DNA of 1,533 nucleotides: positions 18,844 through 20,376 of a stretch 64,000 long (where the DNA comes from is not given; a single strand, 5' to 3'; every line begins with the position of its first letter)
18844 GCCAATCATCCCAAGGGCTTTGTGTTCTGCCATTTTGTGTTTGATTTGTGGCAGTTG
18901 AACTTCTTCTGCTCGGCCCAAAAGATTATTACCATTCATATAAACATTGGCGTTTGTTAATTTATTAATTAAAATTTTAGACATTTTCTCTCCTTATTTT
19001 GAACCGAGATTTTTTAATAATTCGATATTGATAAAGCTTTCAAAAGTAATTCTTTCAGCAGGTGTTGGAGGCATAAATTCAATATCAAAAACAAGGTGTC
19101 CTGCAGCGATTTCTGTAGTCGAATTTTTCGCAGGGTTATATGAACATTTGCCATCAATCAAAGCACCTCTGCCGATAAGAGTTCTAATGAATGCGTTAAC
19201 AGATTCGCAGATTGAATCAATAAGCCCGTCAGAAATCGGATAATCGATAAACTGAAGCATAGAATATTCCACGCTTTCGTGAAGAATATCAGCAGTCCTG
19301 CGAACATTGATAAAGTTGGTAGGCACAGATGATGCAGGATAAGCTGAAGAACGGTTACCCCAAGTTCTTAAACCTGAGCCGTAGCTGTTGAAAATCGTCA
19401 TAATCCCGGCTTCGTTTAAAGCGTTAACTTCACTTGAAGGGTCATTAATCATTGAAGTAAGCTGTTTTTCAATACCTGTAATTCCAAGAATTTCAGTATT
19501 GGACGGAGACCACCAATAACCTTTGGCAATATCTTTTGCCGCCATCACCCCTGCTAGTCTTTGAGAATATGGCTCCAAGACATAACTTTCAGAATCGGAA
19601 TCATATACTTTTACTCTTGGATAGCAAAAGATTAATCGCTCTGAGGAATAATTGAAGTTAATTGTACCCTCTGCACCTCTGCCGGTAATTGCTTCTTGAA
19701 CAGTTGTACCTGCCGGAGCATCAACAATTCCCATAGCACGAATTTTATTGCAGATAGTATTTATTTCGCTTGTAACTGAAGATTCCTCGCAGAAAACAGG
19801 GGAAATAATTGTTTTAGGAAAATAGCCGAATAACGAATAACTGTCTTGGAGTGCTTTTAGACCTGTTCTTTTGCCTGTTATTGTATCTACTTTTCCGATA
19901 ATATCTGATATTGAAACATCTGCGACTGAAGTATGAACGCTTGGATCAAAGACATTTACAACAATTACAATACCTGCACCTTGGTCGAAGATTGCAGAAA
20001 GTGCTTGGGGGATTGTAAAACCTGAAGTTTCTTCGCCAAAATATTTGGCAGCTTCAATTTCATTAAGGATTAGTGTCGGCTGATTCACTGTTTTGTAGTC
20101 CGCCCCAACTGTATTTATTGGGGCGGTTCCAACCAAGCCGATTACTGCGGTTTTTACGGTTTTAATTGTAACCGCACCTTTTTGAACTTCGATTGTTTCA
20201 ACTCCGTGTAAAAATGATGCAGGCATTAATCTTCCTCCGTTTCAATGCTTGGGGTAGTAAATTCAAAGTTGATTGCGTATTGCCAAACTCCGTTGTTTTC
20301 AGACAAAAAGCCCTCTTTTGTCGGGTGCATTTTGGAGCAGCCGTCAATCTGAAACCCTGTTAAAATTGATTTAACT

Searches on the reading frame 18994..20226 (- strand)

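Call 83: search_protein_families(library=pfam, proteins=[window:18994-20226:-], max_evalue=0.001)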
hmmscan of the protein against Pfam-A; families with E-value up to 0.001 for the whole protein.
window:18994-20226:- (410 aa): 2 families
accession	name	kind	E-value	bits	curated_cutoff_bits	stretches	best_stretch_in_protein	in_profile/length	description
PF04984.19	Phage_sheath_1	-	3.1e-26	92.7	31.4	1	118-294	1-168/168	Phage tail sheath protein subtilisin-like domain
PF17482.7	Phage_sheath_1C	-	5.3e-11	42.9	26.9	1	304-397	7-101/104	Phage tail sheath C-terminal domain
